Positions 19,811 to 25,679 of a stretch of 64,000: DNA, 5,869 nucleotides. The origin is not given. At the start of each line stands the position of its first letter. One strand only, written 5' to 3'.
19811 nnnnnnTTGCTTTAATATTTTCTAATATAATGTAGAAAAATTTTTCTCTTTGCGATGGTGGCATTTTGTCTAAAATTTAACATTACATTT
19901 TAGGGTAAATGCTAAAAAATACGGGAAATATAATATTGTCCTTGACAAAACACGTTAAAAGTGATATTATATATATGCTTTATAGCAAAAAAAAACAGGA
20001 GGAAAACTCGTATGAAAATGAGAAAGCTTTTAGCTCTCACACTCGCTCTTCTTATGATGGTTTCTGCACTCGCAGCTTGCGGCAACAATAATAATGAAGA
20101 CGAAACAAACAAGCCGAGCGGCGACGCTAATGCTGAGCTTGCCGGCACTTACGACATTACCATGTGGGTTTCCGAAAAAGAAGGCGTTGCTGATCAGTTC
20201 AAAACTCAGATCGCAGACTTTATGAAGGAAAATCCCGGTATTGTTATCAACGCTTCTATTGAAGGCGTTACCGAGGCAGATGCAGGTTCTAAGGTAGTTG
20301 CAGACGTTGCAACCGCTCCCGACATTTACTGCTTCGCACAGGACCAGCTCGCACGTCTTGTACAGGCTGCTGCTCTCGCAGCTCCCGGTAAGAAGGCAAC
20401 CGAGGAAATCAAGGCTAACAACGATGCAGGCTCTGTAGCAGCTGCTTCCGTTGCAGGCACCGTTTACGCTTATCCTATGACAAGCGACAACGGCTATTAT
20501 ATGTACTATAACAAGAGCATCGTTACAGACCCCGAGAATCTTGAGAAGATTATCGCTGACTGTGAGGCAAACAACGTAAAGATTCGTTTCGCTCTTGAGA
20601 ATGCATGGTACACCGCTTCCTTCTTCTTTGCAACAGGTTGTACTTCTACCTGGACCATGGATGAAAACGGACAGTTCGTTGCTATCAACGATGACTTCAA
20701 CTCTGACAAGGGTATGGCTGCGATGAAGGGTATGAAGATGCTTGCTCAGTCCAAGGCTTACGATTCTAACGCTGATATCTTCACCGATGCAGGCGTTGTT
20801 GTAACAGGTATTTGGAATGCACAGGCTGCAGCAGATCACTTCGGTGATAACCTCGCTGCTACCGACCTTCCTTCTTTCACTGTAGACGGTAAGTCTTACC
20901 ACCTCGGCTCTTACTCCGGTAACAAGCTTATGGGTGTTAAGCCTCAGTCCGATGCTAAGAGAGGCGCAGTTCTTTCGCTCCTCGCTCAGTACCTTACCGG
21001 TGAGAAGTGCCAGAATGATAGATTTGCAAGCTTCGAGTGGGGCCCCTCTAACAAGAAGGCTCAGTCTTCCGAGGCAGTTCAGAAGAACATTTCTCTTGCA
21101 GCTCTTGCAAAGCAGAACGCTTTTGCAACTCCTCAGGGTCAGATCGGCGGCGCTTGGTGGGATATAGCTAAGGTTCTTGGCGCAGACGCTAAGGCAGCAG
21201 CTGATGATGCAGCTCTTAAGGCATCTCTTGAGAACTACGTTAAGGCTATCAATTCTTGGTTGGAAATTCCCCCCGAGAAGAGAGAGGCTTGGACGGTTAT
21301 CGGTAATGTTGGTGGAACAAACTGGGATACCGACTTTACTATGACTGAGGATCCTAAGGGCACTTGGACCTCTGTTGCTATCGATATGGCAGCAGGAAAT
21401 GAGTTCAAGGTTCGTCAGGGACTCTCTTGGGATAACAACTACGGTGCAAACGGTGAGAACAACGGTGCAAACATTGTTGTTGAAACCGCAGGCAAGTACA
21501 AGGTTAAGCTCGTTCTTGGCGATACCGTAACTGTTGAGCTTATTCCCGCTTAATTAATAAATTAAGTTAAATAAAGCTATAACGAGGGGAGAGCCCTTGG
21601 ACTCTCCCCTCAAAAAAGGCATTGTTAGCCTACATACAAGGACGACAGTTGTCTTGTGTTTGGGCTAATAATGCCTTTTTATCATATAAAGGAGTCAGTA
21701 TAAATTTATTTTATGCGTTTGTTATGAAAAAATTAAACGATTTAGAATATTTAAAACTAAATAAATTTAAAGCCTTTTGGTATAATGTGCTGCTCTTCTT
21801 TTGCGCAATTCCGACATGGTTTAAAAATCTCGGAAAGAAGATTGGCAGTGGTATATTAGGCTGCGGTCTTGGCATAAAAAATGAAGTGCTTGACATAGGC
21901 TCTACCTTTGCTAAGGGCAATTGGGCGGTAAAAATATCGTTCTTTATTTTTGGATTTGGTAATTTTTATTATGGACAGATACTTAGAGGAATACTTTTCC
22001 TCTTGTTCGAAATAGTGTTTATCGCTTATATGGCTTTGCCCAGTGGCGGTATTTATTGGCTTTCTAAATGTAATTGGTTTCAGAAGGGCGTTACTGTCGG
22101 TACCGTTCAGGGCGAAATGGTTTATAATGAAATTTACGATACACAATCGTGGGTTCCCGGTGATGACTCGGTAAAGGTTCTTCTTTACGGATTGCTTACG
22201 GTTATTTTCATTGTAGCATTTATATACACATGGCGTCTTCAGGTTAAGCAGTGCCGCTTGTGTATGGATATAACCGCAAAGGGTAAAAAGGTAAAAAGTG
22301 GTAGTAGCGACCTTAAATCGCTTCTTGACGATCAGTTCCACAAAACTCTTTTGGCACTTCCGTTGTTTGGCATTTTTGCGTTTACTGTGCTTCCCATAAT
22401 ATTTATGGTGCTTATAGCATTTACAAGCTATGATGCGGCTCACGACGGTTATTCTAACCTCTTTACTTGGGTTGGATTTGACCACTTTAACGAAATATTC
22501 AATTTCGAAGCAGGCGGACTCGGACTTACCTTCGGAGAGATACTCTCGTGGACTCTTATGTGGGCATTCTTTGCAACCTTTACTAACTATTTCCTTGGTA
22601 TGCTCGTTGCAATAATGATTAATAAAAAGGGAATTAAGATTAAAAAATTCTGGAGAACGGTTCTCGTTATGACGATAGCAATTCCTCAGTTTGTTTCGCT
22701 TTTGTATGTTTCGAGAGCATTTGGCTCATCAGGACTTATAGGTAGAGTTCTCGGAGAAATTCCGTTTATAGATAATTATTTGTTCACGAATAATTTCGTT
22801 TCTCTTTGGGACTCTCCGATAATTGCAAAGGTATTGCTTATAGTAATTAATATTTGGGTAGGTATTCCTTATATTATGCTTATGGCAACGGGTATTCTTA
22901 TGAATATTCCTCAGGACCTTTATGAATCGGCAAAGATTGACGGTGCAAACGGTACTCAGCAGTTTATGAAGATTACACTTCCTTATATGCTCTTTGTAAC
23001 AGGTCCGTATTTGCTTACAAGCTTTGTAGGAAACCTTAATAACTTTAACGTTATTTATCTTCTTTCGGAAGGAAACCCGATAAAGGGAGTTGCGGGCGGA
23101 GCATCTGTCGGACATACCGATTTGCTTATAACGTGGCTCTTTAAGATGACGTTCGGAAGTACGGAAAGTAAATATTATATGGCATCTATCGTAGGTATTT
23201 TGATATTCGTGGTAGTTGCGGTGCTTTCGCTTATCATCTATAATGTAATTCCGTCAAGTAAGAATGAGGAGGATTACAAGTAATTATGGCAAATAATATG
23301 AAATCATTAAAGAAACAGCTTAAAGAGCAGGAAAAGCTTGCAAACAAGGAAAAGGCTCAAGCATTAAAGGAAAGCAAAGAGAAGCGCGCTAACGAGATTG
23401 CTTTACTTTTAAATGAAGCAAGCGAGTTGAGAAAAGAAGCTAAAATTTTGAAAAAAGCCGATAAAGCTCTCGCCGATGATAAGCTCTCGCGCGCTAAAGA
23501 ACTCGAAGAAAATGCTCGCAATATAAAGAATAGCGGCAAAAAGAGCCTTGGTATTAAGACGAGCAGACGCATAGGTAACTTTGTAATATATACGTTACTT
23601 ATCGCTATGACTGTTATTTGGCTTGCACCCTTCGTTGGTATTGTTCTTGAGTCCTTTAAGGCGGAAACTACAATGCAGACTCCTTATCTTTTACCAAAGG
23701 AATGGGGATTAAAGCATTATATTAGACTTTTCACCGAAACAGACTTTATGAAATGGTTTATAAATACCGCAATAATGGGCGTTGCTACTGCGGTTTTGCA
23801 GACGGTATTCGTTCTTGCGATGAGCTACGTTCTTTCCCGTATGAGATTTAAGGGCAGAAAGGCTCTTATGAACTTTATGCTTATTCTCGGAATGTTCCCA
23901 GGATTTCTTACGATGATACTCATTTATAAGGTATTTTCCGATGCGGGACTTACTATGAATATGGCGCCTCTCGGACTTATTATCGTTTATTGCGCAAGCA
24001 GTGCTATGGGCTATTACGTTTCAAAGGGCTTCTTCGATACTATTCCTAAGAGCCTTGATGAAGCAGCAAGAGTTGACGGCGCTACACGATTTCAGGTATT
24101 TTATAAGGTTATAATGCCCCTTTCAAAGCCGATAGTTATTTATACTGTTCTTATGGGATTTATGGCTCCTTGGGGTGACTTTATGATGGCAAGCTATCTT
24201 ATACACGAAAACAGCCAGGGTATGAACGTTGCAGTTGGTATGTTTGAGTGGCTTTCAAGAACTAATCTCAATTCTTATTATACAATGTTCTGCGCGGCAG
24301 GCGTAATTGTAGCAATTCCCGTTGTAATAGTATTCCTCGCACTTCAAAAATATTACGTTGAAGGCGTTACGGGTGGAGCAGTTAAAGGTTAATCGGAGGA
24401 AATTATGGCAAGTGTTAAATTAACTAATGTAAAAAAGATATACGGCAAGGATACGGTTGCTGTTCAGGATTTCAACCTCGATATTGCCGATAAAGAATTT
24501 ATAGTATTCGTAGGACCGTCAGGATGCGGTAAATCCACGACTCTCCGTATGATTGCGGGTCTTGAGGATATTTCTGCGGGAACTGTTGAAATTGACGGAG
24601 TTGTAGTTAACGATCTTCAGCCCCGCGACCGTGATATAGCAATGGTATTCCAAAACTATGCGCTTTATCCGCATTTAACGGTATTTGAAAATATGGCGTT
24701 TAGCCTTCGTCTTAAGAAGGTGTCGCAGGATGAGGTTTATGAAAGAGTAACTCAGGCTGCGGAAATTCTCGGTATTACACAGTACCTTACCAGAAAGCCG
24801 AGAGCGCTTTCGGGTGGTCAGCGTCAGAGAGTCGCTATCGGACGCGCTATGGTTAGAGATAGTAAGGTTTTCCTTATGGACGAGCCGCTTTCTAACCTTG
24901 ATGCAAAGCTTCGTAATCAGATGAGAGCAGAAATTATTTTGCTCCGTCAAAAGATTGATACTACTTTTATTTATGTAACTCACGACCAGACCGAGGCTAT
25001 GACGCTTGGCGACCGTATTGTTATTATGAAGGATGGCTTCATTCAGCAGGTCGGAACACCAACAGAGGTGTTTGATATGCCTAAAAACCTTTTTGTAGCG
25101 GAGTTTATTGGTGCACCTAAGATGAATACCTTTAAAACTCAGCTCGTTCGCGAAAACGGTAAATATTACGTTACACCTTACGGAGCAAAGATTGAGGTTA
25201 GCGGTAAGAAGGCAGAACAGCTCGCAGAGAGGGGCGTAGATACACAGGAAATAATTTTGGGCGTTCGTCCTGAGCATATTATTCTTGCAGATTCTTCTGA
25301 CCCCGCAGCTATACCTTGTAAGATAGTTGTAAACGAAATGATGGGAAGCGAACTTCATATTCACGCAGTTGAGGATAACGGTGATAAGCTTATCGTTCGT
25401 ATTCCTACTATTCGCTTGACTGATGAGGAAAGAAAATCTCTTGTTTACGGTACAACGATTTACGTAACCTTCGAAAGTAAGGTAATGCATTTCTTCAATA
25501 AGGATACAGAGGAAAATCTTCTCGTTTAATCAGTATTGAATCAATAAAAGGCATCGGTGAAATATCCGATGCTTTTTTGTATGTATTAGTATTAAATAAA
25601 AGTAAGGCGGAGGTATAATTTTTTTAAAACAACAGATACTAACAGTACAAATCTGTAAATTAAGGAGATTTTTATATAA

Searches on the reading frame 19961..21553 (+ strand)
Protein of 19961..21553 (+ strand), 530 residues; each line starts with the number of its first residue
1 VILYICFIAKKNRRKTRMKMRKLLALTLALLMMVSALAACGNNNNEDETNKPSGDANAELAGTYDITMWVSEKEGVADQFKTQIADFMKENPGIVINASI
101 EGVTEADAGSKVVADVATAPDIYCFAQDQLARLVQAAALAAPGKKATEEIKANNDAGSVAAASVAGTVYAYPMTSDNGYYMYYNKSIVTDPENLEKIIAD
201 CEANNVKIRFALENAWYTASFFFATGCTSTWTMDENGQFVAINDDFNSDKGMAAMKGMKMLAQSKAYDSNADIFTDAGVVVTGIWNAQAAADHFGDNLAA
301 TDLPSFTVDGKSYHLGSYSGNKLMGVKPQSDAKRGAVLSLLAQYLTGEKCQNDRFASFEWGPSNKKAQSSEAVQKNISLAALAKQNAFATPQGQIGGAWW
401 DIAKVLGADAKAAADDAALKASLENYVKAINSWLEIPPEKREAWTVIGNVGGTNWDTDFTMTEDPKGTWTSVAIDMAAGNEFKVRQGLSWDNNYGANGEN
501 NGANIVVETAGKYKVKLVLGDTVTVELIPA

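Call 5: search_protein_families(library=pfam, proteins=[window:19961-21553:+])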
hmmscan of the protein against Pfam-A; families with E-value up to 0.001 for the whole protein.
window:19961-21553:+ (530 aa): 1 family
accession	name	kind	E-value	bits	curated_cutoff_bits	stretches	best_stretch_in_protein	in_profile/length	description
PF22058.2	X25_BaPul_like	-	0.00084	19.8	27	0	460-511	26-72/87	Pullulanase X25 domain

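Call 73: search_protein_families(library=ncbifam, proteins=[window:19961-21553:+], max_evalue=1e-10)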
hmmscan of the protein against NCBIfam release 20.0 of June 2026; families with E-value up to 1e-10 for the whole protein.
window:19961-21553:+ (530 aa): 1 family
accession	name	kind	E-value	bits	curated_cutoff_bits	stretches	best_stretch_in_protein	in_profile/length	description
NF053763.1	ABCarbgalBndGanS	equivalog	7.4e-12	44.7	700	1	27-433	6-414/420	galactooligosaccharide ABC transporter substrate-binding protein GanS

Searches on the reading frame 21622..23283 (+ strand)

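Call 5: search_protein_families(library=pfam, proteins=[window:21622-23283:+])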
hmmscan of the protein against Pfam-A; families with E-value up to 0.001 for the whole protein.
window:21622-23283:+ (553 aa): 1 family
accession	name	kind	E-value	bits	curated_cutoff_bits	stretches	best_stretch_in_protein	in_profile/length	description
PF00528.27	BPD_transp_1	-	7e-16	58.9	26.4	1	324-543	3-178/184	Binding-protein-dependent transport system inner membrane component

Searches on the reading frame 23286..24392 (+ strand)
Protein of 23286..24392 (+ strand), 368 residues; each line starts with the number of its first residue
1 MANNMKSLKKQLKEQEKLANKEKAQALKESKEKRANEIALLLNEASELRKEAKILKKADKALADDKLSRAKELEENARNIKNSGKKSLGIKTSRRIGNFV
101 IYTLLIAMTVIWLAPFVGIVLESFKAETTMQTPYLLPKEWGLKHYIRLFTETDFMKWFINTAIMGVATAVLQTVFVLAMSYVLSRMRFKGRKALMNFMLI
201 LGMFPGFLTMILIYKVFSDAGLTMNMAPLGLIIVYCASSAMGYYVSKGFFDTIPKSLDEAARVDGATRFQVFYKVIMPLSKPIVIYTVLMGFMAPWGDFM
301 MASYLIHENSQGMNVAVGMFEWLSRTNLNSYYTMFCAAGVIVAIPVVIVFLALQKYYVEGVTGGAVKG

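Call 5: search_protein_families(library=pfam, proteins=[window:23286-24392:+])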
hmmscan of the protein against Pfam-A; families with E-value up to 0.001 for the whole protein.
window:23286-24392:+ (368 aa): 1 family
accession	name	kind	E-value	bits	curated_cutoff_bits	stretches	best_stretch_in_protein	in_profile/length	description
PF00528.27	BPD_transp_1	-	2.7e-20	73.3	26.4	1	185-358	11-179/184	Binding-protein-dependent transport system inner membrane component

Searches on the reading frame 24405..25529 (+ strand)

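Call 5: search_protein_families(library=pfam, proteins=[window:24405-25529:+])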
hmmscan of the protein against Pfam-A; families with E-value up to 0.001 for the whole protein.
window:24405-25529:+ (374 aa): 7 families
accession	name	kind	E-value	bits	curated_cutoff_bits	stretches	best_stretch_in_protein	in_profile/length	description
PF00005.33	ABC_tran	-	1.2e-32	113.8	25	1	21-162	2-136/137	ABC transporter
PF17912.7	OB_MalK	-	8e-12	46.3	27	1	236-292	1-53/53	MalK OB fold domain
PF08402.16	TOBE_2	-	7.9e-07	29.5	21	1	285-364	1-76/76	TOBE domain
PF02463.25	SMC_N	-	1e-05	25.5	40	1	29-199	23-203/220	RecF/RecN/SMC N terminal domain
PF13401.12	AAA_22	-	0.00057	20.6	27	1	29-63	4-39/130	AAA domain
PF13304.12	AAA_21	-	0.0006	20.4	27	0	32-56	1-25/304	AAA domain, putative AbiEii toxin, Type IV TA system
PF03215.21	Rad17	-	0.0007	20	23.8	0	24-79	39-93/186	Rad17 P-loop domain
